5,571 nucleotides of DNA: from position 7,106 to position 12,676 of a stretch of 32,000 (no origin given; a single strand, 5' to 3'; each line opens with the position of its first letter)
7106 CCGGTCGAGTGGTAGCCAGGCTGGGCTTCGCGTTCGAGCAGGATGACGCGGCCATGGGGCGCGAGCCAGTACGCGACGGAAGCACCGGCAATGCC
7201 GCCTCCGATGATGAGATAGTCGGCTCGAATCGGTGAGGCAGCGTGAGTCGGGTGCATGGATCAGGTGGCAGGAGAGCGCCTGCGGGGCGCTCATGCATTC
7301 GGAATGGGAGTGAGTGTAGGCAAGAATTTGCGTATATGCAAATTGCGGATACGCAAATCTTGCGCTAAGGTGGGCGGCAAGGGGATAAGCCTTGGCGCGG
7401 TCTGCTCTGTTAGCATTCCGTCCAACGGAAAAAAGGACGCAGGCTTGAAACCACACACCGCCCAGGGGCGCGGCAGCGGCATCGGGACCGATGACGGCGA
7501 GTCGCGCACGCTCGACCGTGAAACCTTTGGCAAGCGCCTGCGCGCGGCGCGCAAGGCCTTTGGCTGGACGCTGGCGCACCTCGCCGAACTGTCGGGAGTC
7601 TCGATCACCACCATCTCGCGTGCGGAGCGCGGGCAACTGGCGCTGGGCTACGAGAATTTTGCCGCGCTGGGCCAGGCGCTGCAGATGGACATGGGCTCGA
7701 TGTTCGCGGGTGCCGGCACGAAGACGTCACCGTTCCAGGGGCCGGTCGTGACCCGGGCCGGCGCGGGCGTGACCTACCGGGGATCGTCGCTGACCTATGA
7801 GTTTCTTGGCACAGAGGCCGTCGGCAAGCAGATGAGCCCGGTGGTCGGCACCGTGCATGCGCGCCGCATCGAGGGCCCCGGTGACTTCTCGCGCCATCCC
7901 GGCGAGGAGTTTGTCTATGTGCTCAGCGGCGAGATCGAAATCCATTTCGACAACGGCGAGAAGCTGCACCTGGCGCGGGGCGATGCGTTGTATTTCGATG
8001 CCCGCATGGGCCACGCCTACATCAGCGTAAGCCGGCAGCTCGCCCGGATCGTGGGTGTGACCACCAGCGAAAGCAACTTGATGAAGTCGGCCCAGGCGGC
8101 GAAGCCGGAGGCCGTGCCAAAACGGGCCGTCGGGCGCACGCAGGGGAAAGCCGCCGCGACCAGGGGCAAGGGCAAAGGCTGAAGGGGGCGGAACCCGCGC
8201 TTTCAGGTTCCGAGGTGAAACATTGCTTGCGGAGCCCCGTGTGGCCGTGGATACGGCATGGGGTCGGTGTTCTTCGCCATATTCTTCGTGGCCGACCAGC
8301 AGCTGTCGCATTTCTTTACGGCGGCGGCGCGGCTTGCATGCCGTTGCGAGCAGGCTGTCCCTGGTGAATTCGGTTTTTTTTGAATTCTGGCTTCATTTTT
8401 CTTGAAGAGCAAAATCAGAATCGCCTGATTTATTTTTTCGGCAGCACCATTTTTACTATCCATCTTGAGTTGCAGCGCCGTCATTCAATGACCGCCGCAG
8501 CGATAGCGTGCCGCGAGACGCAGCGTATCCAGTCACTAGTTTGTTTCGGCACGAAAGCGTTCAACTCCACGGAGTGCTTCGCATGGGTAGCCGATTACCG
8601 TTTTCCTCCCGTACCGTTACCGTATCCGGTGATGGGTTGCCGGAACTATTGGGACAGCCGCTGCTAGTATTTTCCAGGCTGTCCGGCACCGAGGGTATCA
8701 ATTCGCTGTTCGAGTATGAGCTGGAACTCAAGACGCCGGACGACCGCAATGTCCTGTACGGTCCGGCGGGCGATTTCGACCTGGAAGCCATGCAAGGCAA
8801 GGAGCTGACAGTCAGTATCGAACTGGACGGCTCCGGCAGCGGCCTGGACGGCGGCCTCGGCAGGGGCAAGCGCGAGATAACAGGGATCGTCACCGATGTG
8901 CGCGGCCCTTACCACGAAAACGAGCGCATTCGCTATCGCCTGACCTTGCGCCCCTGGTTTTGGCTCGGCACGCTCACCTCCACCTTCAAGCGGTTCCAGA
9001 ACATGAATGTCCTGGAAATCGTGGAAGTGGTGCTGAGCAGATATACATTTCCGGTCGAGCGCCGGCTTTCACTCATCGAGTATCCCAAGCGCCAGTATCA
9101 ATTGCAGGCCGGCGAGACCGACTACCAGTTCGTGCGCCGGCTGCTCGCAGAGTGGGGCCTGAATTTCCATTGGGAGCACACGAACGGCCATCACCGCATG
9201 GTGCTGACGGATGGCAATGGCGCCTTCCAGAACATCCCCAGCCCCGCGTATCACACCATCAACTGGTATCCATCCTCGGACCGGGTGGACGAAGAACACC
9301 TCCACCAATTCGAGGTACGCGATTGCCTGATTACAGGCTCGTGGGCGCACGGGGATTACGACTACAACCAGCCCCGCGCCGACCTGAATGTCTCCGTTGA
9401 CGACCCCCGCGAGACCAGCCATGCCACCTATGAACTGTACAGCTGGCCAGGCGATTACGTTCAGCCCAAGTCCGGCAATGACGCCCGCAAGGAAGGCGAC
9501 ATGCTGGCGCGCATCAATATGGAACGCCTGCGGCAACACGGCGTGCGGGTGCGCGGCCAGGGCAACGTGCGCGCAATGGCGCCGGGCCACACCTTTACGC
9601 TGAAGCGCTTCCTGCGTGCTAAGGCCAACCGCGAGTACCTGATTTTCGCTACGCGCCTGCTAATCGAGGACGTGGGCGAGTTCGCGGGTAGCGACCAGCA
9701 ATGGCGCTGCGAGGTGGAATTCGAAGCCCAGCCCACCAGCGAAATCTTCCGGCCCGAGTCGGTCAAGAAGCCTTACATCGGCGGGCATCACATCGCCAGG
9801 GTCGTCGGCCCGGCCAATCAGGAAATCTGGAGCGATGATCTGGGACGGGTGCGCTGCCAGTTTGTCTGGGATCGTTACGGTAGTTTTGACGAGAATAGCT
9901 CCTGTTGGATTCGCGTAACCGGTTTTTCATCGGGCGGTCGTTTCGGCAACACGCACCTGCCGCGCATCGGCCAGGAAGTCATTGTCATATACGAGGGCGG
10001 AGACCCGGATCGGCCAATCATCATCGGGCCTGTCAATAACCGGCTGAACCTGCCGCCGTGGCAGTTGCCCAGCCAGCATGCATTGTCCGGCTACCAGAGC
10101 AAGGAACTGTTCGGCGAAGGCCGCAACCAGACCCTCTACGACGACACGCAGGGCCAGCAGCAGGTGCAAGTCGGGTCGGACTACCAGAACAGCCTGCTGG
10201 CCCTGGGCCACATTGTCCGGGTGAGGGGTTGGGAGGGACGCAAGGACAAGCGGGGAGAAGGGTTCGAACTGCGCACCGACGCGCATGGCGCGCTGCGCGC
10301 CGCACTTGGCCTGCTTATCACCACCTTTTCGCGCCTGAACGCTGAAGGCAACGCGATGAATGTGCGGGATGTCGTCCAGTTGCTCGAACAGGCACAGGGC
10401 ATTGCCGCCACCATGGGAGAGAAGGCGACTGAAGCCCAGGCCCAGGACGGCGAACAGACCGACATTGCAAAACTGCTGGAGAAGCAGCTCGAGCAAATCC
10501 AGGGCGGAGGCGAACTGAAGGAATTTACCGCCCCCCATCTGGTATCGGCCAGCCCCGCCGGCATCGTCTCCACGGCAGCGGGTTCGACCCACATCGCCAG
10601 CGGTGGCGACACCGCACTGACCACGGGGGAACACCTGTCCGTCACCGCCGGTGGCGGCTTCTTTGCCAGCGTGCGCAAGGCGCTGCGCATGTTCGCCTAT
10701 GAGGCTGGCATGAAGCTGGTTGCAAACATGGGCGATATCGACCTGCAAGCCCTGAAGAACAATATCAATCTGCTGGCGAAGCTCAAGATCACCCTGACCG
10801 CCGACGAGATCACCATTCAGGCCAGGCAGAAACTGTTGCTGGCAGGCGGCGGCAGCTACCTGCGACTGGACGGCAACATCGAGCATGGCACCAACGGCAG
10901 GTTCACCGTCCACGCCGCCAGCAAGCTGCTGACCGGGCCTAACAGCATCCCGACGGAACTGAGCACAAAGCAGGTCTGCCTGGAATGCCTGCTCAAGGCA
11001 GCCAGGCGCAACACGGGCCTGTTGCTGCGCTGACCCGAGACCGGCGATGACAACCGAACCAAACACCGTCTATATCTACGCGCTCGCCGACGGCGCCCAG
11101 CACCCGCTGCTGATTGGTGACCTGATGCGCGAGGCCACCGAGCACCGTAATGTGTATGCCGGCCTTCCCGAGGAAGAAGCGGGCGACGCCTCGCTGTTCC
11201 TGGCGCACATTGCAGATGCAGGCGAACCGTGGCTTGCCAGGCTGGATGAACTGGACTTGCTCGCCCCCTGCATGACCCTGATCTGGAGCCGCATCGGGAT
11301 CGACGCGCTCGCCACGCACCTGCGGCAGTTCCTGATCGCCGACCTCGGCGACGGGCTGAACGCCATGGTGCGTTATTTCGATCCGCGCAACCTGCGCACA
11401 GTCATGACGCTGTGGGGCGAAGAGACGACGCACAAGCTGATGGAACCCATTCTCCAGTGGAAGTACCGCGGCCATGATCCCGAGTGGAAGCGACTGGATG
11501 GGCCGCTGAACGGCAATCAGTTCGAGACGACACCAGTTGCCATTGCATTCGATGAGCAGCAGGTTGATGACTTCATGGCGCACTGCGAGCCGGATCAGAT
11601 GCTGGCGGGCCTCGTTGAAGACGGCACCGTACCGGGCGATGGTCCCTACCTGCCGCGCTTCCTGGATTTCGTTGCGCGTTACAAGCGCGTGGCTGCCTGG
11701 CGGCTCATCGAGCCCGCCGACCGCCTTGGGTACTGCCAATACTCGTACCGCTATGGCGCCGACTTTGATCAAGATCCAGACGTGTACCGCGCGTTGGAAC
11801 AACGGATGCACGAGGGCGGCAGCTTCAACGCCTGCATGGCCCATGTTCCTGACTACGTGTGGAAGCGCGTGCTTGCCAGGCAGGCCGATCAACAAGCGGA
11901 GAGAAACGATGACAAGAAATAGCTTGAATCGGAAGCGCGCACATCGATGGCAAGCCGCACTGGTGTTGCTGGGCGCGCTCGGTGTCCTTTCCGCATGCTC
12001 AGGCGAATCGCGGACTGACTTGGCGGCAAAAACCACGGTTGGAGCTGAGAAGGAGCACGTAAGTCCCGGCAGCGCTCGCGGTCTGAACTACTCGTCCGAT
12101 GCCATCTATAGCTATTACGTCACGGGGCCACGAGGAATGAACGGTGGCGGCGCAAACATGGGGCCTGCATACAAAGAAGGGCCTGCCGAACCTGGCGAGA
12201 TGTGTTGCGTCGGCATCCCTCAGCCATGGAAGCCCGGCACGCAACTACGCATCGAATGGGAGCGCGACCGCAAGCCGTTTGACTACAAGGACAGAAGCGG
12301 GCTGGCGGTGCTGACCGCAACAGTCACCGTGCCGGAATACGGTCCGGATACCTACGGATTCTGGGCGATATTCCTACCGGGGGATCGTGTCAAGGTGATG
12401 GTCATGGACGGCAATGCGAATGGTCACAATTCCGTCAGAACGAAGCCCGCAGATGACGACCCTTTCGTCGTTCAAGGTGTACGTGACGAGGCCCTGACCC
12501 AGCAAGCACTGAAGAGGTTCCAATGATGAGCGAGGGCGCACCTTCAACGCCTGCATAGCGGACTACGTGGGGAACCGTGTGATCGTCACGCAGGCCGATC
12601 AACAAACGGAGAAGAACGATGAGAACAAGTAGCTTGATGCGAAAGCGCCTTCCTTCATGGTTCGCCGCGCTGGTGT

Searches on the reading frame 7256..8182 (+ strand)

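Call 5: search_protein_families(library=pfam, proteins=[window:7256-8182:+], max_evalue=0.01)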
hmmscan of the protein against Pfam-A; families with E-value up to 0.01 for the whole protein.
window:7256-8182:+ (308 aa): 5 families
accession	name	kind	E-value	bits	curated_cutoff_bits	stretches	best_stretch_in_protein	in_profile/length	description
PF07883.17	Cupin_2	-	6.9e-14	51.7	27.2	1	211-266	13-67/70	Cupin domain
PF13560.12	HTH_31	-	1.9e-09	38.1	27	1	91-145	2-57/64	Helix-turn-helix domain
PF01381.28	HTH_3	-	6.6e-09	36.1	23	1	95-144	1-50/55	Helix-turn-helix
PF05899.18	Cupin_3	-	3.4e-07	30.3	23.5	1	208-251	16-60/74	EutQ-like cupin domain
PF12844.13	HTH_19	-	0.00018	21.8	30.2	1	92-140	1-49/64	Helix-turn-helix domain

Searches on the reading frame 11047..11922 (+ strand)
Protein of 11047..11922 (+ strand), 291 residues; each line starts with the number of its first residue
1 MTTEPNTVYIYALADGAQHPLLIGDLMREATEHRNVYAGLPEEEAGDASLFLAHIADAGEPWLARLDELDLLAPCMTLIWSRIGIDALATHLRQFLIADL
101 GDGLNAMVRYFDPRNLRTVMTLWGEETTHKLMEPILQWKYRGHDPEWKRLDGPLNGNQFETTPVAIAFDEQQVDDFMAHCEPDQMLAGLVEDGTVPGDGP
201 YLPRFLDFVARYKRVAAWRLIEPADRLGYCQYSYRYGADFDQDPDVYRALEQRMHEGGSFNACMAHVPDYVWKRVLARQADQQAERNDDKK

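Call 5: search_protein_families(library=pfam, proteins=[window:11047-11922:+], max_evalue=0.01)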
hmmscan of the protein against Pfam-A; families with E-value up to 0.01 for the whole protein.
window:11047-11922:+ (291 aa): 1 family
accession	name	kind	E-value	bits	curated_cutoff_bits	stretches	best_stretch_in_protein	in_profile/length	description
PF13503.11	DUF4123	-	3e-24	86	25.8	1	10-129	1-118/119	Domain of unknown function (DUF4123)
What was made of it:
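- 11047..11922 (+): DUF4123 adaptor (Tla1-like chaperone for Tle1). Pfam DUF4123, E 3e-24 (call 5).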

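Call 6: search_protein_families(library=ncbifam, proteins=[window:11047-11922:+], max_evalue=0.01)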
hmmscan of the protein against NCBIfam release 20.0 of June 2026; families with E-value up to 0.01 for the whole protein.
window:11047-11922:+ (291 aa): 1 family
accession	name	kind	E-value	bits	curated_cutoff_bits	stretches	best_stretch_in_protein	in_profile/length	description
NF053803.1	Tla1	equivalog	8.7e-19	68.1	200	1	28-187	38-200/245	toxin Tle1 chaperone Tla1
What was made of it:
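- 11047..11922 (+): NCBIfam Tla1 scores 68 bits, below its cutoff of 200 (call 6).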

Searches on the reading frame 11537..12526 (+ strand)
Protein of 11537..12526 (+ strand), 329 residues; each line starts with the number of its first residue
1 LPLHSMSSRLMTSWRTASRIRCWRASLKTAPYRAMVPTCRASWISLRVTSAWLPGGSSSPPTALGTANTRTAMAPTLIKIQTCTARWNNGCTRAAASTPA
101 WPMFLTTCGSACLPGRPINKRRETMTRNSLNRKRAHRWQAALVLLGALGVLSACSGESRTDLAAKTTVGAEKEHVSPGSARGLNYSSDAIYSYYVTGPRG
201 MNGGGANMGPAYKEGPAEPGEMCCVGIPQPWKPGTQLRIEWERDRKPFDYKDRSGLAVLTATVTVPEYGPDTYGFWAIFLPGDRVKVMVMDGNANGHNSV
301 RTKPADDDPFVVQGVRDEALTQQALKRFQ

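Call 5: search_protein_families(library=pfam, proteins=[window:11537-12526:+], max_evalue=0.01)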
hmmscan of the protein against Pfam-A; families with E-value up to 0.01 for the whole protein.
window:11537-12526:+ (329 aa): 1 family
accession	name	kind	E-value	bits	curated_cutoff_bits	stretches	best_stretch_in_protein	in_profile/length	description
PF11745.13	DUF3304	-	1.5e-22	80.3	22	1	183-287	1-97/97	Protein of unknown function (DUF3304)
